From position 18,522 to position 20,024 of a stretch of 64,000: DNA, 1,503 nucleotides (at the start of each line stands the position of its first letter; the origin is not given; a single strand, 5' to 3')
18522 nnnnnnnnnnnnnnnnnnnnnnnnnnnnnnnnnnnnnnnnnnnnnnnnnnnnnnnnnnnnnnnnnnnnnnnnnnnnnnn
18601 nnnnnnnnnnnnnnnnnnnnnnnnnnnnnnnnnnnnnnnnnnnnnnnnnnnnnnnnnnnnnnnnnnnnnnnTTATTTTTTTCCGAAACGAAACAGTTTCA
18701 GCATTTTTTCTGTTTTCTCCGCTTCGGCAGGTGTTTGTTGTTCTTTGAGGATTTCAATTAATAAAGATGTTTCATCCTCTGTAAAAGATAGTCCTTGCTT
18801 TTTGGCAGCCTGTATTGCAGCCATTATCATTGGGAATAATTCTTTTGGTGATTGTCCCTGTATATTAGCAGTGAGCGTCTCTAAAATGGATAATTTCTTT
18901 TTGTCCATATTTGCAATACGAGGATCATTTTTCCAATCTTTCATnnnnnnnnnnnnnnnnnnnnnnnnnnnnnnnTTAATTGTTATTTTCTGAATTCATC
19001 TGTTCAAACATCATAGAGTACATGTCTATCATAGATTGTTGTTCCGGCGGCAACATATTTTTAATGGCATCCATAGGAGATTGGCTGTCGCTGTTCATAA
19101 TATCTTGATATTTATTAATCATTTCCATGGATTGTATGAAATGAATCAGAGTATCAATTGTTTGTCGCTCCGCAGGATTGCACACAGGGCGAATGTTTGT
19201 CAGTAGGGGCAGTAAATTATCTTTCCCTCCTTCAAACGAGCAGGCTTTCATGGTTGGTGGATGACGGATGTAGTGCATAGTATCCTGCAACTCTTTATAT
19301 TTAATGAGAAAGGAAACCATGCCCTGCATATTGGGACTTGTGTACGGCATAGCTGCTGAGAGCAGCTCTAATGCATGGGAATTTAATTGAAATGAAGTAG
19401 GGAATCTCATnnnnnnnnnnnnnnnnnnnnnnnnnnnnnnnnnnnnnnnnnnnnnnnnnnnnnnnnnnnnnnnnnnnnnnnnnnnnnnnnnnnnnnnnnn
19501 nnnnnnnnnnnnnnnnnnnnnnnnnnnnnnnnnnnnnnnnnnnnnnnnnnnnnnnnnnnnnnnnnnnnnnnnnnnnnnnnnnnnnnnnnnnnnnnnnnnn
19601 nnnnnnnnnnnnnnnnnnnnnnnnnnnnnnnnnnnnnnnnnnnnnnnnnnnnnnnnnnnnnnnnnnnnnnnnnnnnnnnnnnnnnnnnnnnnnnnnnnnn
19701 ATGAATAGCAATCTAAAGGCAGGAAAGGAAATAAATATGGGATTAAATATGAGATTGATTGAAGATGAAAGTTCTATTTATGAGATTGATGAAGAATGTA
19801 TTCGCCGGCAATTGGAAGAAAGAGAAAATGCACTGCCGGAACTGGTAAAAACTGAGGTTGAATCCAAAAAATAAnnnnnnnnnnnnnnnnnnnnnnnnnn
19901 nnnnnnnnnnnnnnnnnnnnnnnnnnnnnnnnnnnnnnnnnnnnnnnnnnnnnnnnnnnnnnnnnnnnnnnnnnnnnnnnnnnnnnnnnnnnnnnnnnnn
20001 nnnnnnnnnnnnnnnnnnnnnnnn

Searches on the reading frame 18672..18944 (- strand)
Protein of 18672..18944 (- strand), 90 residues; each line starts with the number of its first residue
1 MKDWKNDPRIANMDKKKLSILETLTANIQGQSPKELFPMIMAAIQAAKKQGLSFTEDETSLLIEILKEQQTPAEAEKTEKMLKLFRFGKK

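Call 19: search_protein_families(library=pfam, proteins=[window:18672-18944:-], max_evalue=0.1)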
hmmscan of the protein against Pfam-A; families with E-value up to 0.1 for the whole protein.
window:18672-18944:- (90 aa): 0 families

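Call 20: search_protein_families(library=ncbifam, proteins=[window:18672-18944:-], max_evalue=0.1)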
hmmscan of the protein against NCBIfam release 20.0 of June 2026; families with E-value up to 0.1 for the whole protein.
window:18672-18944:- (90 aa): 0 families

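Call 78: search_protein_families(library=padloc, proteins=[window:18672-18944:-], max_evalue=0.1)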
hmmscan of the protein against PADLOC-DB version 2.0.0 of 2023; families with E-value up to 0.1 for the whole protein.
window:18672-18944:- (90 aa): 0 families

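Call 79: search_protein_families(library=phrogs, proteins=[window:18672-18944:-], max_evalue=0.1)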
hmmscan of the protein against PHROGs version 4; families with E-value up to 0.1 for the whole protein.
window:18672-18944:- (90 aa): 1 family
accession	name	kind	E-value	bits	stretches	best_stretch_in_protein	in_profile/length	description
phrog_10824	-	unknown function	1.8e-06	29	1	30-85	9-64/70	-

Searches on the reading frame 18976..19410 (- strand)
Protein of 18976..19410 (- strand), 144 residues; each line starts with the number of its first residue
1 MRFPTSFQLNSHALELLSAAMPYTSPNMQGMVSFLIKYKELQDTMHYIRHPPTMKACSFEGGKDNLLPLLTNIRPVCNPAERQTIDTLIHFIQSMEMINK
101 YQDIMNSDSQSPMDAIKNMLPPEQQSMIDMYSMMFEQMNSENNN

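Call 19: search_protein_families(library=pfam, proteins=[window:18976-19410:-], max_evalue=0.1)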
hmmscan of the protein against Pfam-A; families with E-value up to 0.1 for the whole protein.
window:18976-19410:- (144 aa): 0 families

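Call 20: search_protein_families(library=ncbifam, proteins=[window:18976-19410:-], max_evalue=0.1)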
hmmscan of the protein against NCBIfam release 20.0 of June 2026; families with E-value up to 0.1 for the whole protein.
window:18976-19410:- (144 aa): 0 families

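Call 53: find_homologous_proteins(query=A3, max_evalue=0.001)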
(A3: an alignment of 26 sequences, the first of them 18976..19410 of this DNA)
Query A3 (26 sequences) (144 aa, profile of the alignment): 254 proteins with E <= 0.001 among 1550 candidates; the best 120 are listed.
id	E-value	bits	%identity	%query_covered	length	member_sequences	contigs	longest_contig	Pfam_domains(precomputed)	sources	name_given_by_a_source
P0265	3.3e-42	162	35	85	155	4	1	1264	-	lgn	-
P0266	6.7e-39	151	99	100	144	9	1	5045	-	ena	-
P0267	7.9e-39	151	31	85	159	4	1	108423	-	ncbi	-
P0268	6.6e-38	148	32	85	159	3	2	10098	-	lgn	-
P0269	1.8e-37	146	88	100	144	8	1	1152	-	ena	-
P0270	6.4e-37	145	94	100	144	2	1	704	-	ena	-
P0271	1.7e-36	143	29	86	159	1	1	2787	-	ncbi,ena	-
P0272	1.9e-36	143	31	88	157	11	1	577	-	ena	-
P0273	4.5e-34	135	27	84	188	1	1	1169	-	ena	-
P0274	4.6e-34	135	27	90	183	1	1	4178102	-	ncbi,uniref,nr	ncbi:hypothetical protein [Clostridium sp. Marseille-P2415]|uniref:hypothetical protein n=1 Tax=Clos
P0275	5.1e-34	135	87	100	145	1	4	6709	-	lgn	-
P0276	7.2e-34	135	22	84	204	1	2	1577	-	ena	-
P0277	1.1e-33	134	24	93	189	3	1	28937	-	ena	-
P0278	1.1e-33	134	25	84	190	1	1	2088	-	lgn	-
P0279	1.7e-33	134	27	92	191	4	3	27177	-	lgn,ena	-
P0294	1.2e-32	131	27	85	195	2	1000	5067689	-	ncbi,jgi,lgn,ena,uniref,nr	ncbi:MAG: hypothetical protein MR347_18510 [[Clostridium] symbiosum]|jgi:hypothetical protein|uniref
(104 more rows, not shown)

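Call 54: search_solved_structures(query=A3, max_evalue=1)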
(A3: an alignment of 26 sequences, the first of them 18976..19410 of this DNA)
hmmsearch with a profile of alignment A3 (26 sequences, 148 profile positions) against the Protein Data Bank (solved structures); distinct sequences matched with E-value up to 1: 14.
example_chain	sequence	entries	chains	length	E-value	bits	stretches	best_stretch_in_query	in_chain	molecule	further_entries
7rmx_A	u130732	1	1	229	5.5e-05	26.3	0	74-111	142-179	Tunable symmetric protein, D_3_212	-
5tpt_A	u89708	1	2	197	0.021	17.9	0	65-102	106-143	Amyloid-like protein 2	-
6vme_E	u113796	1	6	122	0.095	15.8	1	75-124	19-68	Vacuolar protein sorting-associated protein 28 homolog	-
3nr7_A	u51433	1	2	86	0.11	15.6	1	69-133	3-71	DNA-binding protein H-NS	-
7jrq_A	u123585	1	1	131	0.15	15.1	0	47-97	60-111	MPP1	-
8gjw_A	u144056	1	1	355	0.17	15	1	60-123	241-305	cGAS-like receptor 1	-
5lqx_V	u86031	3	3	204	0.25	14.4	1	58-141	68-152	ATP synthase subunit b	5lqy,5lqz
7tko_U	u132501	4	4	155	0.28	14.3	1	68-141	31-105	ATP synthase subunit 4 | ATP synthase subunit 4, mitochondrial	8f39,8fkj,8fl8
1lr1_A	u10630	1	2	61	0.28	14.3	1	69-107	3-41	dna-binding protein h-ns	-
8f29_Z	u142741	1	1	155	0.3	14.2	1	68-141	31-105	ATP synthase subunit 4, mitochondrial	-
5tgw_A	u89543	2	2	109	0.38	13.8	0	47-98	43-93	PS1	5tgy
6b2z_b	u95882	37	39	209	0.5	13.5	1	69-141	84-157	ATP synthase subunit b | ATP synthase subunit 4, mitochondrial | ATP synthase subunit 4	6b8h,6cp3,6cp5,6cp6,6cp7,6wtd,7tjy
3k66_A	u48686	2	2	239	0.52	13.4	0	47-136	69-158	Beta-amyloid-like protein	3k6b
6z01_A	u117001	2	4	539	0.56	13.3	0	25-93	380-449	DNA topoisomerase I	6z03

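Call 74: predict_structure(alignment_id=A5)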
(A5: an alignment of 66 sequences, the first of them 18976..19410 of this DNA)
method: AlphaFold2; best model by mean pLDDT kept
length: 144 residues; sequences in the alignment: 66
mean_pLDDT: 63.7   pTM: 0.28
mean pLDDT of the five models: 63.7, 63.3, 60.6, 58.5, 53.6
residues with pLDDT >= 90: 0; 70-90: 53; 50-70: 68; < 50: 23
segments of 3 or more residues with pLDDT < 50: 1-8, 54-63, 107-110
pLDDT, mean of each block of 10 residues (from residue 1): 43 71 80 78 70 44 53 68 72 69 52 59 67 69 53
secondary structure, 60 per line:
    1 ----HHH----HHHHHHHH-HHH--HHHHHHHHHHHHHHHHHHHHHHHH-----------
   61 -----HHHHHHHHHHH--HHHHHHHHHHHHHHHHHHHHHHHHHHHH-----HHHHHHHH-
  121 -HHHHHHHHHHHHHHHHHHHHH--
elements in order: H12-19 H26-49 H66-76 H79-106 H112-119 H122-142

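Call 76: find_encoding_contigs(protein=P0294, flank=3500, max_places=2)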
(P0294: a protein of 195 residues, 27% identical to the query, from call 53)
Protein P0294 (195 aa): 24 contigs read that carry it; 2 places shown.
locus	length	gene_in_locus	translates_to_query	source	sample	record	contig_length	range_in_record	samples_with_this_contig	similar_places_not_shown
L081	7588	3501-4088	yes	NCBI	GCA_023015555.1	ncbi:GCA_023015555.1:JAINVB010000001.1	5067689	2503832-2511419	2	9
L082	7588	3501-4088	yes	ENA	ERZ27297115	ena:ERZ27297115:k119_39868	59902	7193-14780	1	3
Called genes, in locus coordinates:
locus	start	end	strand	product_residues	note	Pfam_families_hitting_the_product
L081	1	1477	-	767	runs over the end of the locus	PF01315:Ald_Xan_dh_C, PF02738:MoCoBD_1, PF20256:MoCoBD_2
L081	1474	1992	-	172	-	PF00111:Fer2 (weak), PF01799:Fer2_2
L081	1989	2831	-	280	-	PF00941:FAD_binding_5, PF03450:CO_deh_flav_C (faint)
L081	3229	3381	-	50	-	-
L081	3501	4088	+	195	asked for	-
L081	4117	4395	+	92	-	-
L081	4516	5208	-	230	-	PF01177:Asp_Glu_race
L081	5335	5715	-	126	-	PF01880:Desulfoferrodox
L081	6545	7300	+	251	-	PF00528:BPD_transp_1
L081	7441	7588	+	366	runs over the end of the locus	PF09084:NMT1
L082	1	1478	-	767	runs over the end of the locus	PF01315:Ald_Xan_dh_C, PF02738:MoCoBD_1, PF20256:MoCoBD_2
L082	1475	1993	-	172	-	PF00111:Fer2 (weak), PF01799:Fer2_2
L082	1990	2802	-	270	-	PF00941:FAD_binding_5, PF03450:CO_deh_flav_C (faint)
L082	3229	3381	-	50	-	-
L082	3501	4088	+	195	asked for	-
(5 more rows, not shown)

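Call 78: search_protein_families(library=padloc, proteins=[window:18976-19410:-], max_evalue=0.1)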
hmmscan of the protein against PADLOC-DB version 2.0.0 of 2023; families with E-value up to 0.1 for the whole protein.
window:18976-19410:- (144 aa): 0 families

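Call 79: search_protein_families(library=phrogs, proteins=[window:18976-19410:-], max_evalue=0.1)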
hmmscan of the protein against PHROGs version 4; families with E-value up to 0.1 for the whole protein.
window:18976-19410:- (144 aa): 0 families

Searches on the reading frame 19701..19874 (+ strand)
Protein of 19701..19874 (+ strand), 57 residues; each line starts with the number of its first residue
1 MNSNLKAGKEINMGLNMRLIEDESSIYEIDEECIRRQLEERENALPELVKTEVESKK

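Call 19: search_protein_families(library=pfam, proteins=[window:19701-19874:+], max_evalue=0.1)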
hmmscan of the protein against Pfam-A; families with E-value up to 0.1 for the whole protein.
window:19701-19874:+ (57 aa): 1 family
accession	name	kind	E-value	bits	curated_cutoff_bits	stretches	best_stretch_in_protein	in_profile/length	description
PF03113.19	RSV_NS2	-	0.0084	16.6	27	1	23-53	37-67/124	Respiratory synctial virus non-structural protein NS2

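Call 20: search_protein_families(library=ncbifam, proteins=[window:19701-19874:+], max_evalue=0.1)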
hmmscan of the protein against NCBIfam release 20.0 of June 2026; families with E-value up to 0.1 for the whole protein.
window:19701-19874:+ (57 aa): 0 families
